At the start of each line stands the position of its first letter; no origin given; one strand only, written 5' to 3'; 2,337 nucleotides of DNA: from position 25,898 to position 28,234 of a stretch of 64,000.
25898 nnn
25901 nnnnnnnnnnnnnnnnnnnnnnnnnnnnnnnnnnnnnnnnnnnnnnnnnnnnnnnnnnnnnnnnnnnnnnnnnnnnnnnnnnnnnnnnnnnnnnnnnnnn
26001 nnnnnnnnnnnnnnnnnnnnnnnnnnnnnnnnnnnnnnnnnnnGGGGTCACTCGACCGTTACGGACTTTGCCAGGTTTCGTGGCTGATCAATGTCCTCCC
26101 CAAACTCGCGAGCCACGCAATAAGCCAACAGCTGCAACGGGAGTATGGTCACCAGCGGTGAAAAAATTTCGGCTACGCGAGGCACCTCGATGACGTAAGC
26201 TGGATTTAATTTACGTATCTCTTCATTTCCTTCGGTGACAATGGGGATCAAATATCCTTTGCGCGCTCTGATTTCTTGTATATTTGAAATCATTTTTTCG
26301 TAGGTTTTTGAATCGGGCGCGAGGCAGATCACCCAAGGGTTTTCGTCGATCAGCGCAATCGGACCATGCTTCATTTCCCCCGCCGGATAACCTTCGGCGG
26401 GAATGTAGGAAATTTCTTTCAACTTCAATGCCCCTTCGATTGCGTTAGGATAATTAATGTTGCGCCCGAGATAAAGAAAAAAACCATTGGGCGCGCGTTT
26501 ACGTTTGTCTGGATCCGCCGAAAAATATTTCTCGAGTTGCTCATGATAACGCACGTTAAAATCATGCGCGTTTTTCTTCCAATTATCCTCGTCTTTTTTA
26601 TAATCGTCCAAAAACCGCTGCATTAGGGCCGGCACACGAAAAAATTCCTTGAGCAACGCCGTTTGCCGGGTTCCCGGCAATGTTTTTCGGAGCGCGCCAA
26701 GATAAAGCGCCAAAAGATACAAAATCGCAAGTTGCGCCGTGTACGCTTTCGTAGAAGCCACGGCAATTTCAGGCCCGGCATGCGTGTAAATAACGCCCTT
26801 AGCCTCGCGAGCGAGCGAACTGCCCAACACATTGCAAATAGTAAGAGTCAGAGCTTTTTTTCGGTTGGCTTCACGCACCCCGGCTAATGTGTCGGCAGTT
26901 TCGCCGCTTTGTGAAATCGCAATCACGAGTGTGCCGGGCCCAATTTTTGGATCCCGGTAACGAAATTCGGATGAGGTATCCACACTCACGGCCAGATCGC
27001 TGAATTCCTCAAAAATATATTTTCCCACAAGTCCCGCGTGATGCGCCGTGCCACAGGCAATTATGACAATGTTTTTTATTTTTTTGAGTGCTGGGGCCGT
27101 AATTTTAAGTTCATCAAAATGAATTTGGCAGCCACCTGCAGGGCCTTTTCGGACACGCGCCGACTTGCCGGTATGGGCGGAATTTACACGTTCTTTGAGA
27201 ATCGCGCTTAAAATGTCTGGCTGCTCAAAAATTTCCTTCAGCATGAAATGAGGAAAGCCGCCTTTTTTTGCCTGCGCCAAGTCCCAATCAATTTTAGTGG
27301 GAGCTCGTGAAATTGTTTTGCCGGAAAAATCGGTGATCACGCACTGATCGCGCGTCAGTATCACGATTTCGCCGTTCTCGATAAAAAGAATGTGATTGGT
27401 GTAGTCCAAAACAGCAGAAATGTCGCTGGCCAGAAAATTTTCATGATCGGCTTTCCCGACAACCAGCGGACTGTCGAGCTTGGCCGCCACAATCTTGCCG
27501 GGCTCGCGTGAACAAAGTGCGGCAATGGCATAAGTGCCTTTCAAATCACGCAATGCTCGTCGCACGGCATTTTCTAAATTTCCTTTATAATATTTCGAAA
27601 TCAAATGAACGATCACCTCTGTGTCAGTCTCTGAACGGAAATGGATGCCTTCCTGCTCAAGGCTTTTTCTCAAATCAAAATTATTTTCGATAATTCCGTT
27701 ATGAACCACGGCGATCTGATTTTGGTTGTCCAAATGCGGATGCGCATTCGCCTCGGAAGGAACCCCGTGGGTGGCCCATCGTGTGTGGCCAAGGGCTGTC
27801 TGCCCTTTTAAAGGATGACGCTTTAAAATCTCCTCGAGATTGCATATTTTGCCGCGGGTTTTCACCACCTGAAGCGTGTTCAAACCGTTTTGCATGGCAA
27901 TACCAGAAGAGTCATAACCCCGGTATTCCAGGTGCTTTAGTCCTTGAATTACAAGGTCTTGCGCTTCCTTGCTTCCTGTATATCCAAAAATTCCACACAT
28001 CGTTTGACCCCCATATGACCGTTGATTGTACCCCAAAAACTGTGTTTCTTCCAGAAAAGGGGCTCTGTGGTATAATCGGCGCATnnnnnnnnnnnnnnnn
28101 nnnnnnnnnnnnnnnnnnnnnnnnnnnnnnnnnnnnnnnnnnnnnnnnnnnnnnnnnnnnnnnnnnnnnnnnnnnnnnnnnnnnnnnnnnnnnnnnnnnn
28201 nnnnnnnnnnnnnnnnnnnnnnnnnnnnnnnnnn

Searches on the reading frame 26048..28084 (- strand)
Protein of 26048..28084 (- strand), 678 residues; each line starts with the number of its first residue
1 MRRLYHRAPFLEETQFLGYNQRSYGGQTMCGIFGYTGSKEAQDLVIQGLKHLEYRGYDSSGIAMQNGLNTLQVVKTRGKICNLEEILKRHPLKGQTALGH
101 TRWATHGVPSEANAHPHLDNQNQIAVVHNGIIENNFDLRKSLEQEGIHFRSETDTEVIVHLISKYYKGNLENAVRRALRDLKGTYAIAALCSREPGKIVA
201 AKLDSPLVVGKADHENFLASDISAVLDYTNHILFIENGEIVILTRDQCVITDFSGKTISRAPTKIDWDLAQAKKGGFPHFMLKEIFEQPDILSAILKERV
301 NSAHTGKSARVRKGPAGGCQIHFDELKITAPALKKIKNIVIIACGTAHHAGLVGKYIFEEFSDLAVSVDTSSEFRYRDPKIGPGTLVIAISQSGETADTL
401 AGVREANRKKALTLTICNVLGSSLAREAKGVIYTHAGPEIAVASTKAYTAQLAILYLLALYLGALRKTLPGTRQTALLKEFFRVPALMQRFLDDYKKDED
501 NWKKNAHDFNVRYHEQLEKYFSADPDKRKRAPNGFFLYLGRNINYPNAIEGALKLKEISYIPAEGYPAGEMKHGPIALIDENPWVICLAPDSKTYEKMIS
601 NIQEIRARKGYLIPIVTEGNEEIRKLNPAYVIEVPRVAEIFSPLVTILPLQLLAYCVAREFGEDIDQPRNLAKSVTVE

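Call 44: search_protein_families(library=pfam, proteins=[window:26048-28084:-], max_evalue=0.00001)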
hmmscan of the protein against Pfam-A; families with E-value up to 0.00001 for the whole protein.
window:26048-28084:- (678 aa): 3 families
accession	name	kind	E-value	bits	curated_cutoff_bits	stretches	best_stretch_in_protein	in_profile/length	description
PF01380.27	SIS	-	6.2e-50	168.8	25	2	333-460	2-130/131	SIS domain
PF13522.11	GATase_6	-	2.6e-19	70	27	1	93-217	9-125/130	Glutamine amidotransferase domain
PF13537.11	GATase_7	-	5.9e-16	59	25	1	101-226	2-122/123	Glutamine amidotransferase domain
